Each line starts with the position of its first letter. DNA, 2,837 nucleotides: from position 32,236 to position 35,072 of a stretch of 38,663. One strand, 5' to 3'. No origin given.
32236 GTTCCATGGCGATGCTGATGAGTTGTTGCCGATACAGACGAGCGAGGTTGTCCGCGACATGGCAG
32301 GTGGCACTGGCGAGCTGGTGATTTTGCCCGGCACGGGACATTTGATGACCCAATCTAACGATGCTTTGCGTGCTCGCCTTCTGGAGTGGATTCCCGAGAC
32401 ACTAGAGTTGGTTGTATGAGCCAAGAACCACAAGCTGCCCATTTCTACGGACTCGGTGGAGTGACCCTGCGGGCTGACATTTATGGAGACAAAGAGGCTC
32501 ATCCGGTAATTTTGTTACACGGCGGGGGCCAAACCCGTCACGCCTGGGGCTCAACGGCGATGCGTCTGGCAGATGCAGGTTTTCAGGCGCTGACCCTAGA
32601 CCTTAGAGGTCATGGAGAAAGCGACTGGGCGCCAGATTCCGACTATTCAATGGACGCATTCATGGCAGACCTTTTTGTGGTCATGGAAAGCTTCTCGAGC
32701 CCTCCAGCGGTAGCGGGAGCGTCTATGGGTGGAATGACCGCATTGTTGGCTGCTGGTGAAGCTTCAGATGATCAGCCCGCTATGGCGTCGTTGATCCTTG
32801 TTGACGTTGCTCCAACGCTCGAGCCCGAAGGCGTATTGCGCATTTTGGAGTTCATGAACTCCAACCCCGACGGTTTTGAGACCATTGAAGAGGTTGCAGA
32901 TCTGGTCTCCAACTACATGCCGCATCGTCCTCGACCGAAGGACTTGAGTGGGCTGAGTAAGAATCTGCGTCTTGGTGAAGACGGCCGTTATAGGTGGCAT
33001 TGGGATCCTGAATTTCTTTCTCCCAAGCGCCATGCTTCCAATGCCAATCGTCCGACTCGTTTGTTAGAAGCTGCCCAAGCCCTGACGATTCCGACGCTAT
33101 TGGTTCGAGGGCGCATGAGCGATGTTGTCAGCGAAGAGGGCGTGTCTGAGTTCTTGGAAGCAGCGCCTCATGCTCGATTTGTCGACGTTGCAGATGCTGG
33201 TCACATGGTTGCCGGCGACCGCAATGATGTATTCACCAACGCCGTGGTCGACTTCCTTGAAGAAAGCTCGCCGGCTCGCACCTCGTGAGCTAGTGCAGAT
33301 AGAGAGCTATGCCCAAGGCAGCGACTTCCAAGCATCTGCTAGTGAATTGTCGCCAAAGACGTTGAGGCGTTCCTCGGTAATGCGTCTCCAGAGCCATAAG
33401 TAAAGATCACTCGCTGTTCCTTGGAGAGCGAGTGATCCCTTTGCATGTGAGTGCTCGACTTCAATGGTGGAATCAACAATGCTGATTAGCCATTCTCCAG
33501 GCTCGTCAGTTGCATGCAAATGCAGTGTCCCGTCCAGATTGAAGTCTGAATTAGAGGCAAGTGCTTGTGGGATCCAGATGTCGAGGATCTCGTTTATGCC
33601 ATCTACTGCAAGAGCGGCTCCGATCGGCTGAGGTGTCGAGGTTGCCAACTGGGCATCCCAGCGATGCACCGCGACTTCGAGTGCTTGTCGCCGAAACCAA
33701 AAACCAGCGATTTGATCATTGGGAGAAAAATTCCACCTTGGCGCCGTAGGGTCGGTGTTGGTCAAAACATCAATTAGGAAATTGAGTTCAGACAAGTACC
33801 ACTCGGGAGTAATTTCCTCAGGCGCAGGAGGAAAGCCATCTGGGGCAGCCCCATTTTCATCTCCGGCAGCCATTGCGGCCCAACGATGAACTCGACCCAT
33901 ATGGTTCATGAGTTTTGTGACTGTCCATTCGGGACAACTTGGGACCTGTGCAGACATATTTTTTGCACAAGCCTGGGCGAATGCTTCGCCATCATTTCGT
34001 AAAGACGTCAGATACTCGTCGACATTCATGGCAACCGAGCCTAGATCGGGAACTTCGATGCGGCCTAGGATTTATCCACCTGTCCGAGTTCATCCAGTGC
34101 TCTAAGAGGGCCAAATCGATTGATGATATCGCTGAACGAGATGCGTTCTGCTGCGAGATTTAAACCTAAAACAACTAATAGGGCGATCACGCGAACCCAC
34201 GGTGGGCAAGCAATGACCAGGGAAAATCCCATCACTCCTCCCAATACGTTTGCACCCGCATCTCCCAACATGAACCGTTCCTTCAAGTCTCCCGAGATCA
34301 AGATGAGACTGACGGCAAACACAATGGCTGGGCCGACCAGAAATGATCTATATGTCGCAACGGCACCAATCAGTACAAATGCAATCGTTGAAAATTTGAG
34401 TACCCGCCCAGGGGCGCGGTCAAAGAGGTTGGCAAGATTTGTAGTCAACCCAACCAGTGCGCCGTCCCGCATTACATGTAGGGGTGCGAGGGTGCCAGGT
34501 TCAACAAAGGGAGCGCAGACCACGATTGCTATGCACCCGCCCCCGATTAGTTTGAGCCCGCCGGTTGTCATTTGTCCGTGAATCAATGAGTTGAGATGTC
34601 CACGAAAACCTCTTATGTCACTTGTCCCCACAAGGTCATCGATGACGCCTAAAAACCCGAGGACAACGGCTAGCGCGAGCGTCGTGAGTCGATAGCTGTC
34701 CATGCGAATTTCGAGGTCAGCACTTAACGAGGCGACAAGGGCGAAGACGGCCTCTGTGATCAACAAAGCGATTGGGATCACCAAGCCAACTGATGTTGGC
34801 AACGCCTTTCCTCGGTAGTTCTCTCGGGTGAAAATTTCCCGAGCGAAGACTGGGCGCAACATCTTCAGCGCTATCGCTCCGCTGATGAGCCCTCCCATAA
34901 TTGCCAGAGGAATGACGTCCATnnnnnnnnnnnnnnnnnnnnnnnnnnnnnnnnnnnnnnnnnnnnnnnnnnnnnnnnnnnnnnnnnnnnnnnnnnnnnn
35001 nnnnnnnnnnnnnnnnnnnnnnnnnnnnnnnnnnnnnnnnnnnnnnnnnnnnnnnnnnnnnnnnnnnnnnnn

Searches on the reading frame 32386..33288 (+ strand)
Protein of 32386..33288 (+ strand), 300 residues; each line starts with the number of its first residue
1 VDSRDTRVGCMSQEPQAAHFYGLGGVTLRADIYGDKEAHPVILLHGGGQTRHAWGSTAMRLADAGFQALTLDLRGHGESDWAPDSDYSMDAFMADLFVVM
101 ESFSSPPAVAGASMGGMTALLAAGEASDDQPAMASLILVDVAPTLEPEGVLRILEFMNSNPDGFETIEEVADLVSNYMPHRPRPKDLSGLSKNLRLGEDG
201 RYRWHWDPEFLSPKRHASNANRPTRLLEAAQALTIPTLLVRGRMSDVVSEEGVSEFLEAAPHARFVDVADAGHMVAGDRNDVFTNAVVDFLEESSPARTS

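Call 3: search_protein_families(library=pfam, proteins=[window:32386-33288:+], max_evalue=0.01)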
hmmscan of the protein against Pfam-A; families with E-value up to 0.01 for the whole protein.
window:32386-33288:+ (300 aa): 4 families
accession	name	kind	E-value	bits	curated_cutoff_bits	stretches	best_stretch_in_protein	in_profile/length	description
PF00561.26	Abhydrolase_1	-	1.2e-22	81.2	25.8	1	40-275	2-240/245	alpha/beta hydrolase fold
PF12146.15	Hydrolase_4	-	1.1e-18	67.8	27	1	41-279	7-238/239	Serine aminopeptidase, S33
PF12697.13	Abhydrolase_6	-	2.6e-18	67.9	26.3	1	41-283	1-214/217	Alpha/beta hydrolase family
PF08386.16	Abhydrolase_4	-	5.7e-05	23.6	21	1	228-295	28-95/103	TAP-like protein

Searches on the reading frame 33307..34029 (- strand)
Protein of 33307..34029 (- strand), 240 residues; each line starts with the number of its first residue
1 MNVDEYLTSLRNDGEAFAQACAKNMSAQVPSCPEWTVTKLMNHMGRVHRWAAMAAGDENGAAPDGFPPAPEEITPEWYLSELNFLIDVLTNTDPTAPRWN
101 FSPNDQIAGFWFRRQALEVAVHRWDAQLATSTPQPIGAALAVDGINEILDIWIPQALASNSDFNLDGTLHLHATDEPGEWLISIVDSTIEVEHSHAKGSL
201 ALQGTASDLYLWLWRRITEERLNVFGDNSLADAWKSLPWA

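Call 3: search_protein_families(library=pfam, proteins=[window:33307-34029:-], max_evalue=0.01)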
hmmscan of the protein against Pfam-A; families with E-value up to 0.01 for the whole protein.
window:33307-34029:- (240 aa): 2 families
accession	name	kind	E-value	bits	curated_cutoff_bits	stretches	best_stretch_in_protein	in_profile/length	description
PF11716.13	MDMPI_N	-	5.3e-18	66.5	24.2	1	16-127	10-140/140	Mycothiol maleylpyruvate isomerase N-terminal domain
PF07398.16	MDMPI_C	-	2.1e-10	41.6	29.5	1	140-232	2-89/90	MDMPI C-terminal domain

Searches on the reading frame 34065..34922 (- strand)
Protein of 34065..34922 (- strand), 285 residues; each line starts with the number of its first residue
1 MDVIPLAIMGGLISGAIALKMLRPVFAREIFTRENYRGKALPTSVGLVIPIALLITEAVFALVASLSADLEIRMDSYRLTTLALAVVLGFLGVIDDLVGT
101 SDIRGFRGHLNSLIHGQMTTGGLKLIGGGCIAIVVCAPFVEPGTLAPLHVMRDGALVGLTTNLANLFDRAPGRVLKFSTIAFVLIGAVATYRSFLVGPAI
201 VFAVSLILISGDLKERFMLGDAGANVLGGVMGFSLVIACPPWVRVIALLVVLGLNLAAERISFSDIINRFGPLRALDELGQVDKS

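Call 3: search_protein_families(library=pfam, proteins=[window:34065-34922:-], max_evalue=0.01)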
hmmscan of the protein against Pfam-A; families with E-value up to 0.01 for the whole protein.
window:34065-34922:- (285 aa): 0 families

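Call 4: search_protein_families(library=ncbifam, proteins=[window:34065-34922:-], max_evalue=0.01)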
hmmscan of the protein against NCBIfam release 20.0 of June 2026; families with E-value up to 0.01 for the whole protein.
window:34065-34922:- (285 aa): 0 families

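Call 47: search_solved_structures(query=A4, max_evalue=10, show_alignments=2)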
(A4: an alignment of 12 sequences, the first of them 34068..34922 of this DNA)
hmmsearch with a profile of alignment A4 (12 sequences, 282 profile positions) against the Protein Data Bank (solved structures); distinct sequences matched with E-value up to 10: 2.
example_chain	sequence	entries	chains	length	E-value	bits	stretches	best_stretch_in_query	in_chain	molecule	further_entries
7ld8_A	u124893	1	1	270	0.095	15.2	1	148-199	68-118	Putative non-heme bromoperoxidase BpoC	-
3e3a_A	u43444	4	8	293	0.12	14.8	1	148-199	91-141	POSSIBLE PEROXIDASE BPOC | putative Bromoperoxidase | protein Rv0554, putative Bromoperoxidase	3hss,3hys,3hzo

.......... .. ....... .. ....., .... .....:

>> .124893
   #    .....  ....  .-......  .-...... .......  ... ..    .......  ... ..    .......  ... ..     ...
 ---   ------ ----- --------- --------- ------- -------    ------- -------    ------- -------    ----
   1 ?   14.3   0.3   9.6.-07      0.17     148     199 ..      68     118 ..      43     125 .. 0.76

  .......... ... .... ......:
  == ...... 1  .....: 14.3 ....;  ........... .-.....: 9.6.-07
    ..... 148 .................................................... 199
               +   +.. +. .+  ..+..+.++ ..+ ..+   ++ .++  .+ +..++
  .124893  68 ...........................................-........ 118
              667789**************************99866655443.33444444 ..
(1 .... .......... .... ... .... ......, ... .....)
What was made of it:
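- Tried and rejected: PNPT-like profile against PDB sequences: no relevant hit (call 47).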

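Call 48: search_protein_families(library=pfam, alignment_id=A4, max_evalue=1)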
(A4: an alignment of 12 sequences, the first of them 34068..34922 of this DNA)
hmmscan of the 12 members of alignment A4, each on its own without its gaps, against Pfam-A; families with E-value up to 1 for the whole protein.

A. member 1, window:34068-34922:- (285 aa): 0 families

B. families by the number of members that match (of 12 scanned): 2 families
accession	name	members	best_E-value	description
PF00953.26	Glycos_transf_4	6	3.6e-05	Glycosyl transferase family 4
PF18949.5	DUF5693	1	0.5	Family of unknown function (DUF5693)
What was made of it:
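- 34065..34922 (-): Downstream 285-aa polytopic protein. It is a truncated, divergent MraY/WecA-superfamily (PNPT, COG0472) member that starts at the base right after the fusion gene's stop codon. Invariant residues are D95-D96, N162xxN165xxD168 and MLGD221xGxN225. Six of 12 members hit PF00953 weakly, best 3.6e-5 (call 48).
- On PNPT / MraY-WecA superfamily (PF00953), for the downstream 285-aa gene: Six of 12 orthologues hit weakly (call 48).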

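Call 49: search_protein_families(library=ncbifam, alignment_id=A4, max_evalue=1)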
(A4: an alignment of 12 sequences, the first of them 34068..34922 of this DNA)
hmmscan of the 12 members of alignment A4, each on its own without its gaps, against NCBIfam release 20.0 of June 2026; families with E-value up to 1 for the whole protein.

A. member 1, window:34068-34922:- (285 aa): 1 family
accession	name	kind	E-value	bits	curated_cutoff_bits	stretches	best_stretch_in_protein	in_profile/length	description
NF004371.0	PRK05740.1-1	equivalog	0.16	12.1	109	1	214-257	13-56/126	preprotein translocase subunit SecE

B. families by the number of members that match (of 12 scanned): 4 families
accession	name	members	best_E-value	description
TIGR00445.1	mraY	2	0.015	phospho-N-acetylmuramoyl-pentapeptide-transferase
NF053644.1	MraY_archaea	2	0.47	pseudomurein biosynthesis MraY family phospho-N-acetylmuramoyl-pentapeptide-transferase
NF011685.0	PRK15105.1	1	0.075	peptidoglycan glycosyltransferase FtsI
NF004371.0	PRK05740.1-1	1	0.16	preprotein translocase subunit SecE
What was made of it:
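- Tried and rejected: NCBIfam gave only marginal MraY hits (call 49).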

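Call 73: find_homologous_proteins(query=window:34065-34922:-, max_evalue=0.001)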
Query window:34065-34922:- (285 aa): 838 proteins with E <= 0.001 among 8000 candidates; the best 120 are listed.
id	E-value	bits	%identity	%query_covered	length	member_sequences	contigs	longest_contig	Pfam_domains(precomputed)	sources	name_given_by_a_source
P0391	8.3e-168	575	95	100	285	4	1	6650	-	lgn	-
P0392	6.1e-167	572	95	100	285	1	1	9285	-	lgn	-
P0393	2.3e-158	544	91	100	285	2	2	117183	-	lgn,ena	-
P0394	2.0e-101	357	61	98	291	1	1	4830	-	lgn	-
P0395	2.3e-99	351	60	97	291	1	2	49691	-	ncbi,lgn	ncbi:MAG: hypothetical protein ACSLFB_10195 [Acidimicrobiales bacterium]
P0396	7.7e-94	332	59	99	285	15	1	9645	-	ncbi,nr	ncbi:MAG: hypothetical protein HYR89_09840 [Actinobacteria bacterium]|nr:hypothetical protein [Actin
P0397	9.0e-90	319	57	98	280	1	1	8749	-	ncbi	-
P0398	1.1e-89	319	59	97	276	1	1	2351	-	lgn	-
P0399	2.6e-84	301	51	99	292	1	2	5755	-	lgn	-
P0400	4.8e-82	294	51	99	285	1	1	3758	-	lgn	-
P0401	8.4e-80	286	51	99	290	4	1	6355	-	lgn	-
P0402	1.5e-67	246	48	98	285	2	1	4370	-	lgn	-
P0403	1.1e-66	243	47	96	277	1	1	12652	-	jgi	jgi:hypothetical protein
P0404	8.3e-66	240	47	98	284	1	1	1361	-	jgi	jgi:UDP-N-acetylmuramyl pentapeptide phosphotransferase/UDP-N-acetylglucosamine-1-phosphate transfer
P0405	1.2e-65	240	47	97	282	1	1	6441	-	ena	-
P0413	4.9e-63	231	47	96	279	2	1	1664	PF00953.27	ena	-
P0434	7.6e-60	221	47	91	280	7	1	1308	PF00953.27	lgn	-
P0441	1.5e-59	220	45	96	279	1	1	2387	PF00953.27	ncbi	-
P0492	1.1e-57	214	48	97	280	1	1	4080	PF00953.27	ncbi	ncbi:MAG: hypothetical protein ABIW46_03215 [Acidimicrobiales bacterium]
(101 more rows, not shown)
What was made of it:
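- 34065..34922 (-): JGI names many homologues as MraY/WecA-type transferases, and a few carry a precomputed PF00953 hit (call 73).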
